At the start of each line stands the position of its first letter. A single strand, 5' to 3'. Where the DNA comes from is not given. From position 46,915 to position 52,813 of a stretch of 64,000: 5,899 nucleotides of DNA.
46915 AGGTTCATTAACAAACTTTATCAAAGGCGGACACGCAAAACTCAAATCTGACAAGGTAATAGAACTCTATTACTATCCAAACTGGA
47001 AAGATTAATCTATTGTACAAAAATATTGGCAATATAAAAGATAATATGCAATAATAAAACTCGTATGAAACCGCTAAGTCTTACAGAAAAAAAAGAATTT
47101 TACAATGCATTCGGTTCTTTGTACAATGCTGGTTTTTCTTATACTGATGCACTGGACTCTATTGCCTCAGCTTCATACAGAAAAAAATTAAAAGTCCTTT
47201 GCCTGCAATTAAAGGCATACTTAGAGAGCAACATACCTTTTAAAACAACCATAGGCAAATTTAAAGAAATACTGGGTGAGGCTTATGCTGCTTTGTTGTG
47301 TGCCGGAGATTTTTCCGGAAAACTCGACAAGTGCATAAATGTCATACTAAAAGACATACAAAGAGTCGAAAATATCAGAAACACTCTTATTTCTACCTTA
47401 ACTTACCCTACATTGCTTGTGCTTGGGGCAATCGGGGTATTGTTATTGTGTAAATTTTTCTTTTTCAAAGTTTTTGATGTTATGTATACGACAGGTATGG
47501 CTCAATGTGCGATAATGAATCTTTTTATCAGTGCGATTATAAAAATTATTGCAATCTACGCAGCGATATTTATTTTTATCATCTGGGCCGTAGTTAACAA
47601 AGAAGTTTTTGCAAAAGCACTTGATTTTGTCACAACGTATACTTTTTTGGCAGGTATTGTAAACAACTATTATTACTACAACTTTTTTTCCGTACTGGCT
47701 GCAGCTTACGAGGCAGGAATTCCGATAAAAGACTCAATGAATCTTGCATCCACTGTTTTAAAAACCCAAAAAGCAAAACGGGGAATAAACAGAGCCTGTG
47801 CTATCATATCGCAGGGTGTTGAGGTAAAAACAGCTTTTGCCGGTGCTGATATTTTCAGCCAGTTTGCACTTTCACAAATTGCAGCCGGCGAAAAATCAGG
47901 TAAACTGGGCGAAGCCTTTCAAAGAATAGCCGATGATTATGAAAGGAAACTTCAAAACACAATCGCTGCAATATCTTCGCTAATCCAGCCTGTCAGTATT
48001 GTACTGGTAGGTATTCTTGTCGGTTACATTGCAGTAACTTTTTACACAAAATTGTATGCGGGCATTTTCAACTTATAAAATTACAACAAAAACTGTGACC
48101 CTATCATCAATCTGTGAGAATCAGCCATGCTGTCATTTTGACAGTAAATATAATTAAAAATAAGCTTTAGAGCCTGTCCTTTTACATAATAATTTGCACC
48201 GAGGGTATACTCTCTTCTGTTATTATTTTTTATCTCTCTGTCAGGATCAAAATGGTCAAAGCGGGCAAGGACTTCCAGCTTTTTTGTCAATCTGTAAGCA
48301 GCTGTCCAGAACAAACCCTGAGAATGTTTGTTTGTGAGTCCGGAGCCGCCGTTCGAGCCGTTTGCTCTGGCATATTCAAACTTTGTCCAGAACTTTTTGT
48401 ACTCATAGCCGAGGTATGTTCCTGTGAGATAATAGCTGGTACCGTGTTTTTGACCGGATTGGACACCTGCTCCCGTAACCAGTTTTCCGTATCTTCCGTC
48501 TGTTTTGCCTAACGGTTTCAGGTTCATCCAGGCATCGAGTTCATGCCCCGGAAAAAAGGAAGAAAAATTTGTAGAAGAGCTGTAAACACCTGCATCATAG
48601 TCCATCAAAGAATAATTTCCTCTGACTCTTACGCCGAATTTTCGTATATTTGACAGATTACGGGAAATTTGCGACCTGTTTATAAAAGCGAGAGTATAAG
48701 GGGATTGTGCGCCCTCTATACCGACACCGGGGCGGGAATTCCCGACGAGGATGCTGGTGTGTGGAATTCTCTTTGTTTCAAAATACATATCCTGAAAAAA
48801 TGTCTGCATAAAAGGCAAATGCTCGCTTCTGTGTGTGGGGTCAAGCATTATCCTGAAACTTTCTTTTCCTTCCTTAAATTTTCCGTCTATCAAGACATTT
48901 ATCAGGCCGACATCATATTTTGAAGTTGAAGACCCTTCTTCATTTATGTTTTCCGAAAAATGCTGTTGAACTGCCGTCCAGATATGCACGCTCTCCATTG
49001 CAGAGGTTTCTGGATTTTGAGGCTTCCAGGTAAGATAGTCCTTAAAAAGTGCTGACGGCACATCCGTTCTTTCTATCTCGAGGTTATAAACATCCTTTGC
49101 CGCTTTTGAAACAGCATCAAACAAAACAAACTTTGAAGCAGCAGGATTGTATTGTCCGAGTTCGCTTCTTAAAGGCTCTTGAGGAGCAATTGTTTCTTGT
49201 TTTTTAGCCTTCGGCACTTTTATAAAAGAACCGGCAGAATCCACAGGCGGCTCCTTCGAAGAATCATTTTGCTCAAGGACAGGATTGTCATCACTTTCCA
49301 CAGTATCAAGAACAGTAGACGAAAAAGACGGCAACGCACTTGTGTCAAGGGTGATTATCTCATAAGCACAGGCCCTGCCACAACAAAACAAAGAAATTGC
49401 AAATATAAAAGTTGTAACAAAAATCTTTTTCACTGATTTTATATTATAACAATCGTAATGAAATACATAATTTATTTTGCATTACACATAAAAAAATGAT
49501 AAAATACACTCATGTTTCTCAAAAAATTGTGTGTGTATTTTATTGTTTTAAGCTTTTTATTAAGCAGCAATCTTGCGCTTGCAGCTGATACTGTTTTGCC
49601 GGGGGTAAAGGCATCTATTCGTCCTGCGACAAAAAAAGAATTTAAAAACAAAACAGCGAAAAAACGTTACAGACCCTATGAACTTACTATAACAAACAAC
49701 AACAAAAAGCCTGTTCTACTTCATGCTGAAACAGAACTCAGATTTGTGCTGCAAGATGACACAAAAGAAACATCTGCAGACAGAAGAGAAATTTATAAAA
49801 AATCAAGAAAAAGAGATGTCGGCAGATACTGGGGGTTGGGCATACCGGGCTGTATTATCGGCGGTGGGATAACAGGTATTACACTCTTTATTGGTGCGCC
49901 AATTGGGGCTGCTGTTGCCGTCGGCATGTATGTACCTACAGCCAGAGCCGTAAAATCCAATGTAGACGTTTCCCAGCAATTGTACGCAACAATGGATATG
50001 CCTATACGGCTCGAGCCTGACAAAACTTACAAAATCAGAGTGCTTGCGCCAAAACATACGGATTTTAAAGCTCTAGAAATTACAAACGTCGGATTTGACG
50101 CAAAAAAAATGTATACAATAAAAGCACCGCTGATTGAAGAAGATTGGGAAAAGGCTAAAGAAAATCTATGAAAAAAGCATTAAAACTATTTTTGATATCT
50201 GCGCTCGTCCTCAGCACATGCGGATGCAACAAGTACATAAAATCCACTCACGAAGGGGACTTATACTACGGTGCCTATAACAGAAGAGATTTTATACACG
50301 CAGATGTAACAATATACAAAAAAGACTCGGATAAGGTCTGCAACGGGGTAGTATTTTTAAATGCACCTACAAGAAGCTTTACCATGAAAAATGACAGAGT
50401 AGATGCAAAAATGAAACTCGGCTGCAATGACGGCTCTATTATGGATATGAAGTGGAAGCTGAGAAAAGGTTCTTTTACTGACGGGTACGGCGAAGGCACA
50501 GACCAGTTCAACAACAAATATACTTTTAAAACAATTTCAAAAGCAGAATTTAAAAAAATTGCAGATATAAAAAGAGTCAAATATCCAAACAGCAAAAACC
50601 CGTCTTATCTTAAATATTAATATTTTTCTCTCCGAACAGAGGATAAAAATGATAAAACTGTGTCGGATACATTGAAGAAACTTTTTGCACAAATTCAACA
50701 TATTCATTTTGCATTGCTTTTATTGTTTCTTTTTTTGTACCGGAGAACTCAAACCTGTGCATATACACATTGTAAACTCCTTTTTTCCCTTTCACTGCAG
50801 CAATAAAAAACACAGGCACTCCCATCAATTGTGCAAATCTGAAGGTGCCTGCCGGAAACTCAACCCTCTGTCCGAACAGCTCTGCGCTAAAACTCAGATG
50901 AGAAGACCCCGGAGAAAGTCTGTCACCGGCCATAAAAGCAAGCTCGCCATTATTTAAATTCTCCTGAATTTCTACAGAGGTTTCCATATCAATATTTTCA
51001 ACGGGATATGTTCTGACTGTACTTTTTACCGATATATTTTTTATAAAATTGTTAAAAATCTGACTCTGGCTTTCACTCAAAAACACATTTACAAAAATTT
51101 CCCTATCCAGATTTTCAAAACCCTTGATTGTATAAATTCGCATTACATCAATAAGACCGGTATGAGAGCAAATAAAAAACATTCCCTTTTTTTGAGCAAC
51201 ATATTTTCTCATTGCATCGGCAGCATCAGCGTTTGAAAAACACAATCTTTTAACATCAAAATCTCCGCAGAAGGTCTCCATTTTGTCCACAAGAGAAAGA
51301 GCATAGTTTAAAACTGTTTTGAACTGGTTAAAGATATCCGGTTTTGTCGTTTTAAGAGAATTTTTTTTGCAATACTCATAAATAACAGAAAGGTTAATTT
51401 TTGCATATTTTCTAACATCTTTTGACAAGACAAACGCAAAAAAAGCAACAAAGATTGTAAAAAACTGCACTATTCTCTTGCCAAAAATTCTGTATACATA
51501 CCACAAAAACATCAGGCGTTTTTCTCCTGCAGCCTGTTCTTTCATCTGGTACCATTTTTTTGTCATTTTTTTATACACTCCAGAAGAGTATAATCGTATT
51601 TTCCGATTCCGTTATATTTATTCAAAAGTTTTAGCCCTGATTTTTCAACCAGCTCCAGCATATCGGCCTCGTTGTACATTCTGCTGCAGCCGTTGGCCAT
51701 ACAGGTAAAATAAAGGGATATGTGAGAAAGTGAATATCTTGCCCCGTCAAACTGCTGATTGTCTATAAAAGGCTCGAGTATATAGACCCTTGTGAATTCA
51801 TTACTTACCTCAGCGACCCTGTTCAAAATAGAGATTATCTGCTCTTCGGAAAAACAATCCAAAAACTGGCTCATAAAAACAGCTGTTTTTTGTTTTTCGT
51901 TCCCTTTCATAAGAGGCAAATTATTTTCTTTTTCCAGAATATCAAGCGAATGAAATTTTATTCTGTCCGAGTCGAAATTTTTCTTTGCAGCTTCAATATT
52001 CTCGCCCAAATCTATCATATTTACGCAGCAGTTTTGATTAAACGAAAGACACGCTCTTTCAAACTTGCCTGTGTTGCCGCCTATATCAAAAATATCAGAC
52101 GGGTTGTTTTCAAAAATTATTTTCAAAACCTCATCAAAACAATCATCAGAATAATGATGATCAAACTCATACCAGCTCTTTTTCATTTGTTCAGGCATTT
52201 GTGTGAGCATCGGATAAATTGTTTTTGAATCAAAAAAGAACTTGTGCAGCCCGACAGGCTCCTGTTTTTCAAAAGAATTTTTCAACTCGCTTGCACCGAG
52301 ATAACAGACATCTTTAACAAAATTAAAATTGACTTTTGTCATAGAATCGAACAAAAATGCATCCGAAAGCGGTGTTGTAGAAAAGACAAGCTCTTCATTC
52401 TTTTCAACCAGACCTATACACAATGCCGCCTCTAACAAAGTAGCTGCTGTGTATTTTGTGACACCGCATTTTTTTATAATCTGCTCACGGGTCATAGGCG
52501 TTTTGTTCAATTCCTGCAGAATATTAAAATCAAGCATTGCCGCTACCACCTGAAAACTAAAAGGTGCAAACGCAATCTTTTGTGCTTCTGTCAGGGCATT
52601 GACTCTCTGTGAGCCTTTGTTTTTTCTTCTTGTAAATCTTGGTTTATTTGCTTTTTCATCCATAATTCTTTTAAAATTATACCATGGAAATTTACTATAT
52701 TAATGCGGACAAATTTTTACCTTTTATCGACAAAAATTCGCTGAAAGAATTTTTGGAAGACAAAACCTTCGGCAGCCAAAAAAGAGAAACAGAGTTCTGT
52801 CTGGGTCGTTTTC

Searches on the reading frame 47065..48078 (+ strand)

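Call 12: search_protein_families(library=pfam, proteins=[window:47065-48078:+], max_evalue=0.00001)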
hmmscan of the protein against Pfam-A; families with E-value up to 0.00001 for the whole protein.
window:47065-48078:+ (337 aa): 1 family
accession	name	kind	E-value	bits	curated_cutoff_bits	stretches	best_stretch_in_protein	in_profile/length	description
PF00482.28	T2SSF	-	9.2e-34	116.5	25.2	2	207-327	1-123/125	Type II secretion system (T2SS), protein F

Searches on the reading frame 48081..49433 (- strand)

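Call 12: search_protein_families(library=pfam, proteins=[window:48081-49433:-], max_evalue=0.00001)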
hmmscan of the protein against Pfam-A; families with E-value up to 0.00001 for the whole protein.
window:48081-49433:- (450 aa): 1 family
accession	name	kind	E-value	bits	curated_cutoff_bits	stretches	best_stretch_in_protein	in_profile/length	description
PF07396.17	Porin_O_P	-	2.5e-09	37.3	20.9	1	350-437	243-350/370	Phosphate-selective porin O and P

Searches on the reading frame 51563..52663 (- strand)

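Call 99: search_protein_families(library=pfam, proteins=[window:51563-52663:-], max_evalue=0.00001)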
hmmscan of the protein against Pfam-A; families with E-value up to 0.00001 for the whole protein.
window:51563-52663:- (366 aa): 2 families
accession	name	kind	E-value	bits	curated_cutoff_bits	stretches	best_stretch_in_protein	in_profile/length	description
PF21212.3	Dimerisation2-like_dom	-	6.7e-14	52.4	27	1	27-90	4-69/72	Dimerisation2-like domain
PF00891.24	Methyltransf_2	-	1.8e-08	34.4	22.3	1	175-342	50-207/210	O-methyltransferase domain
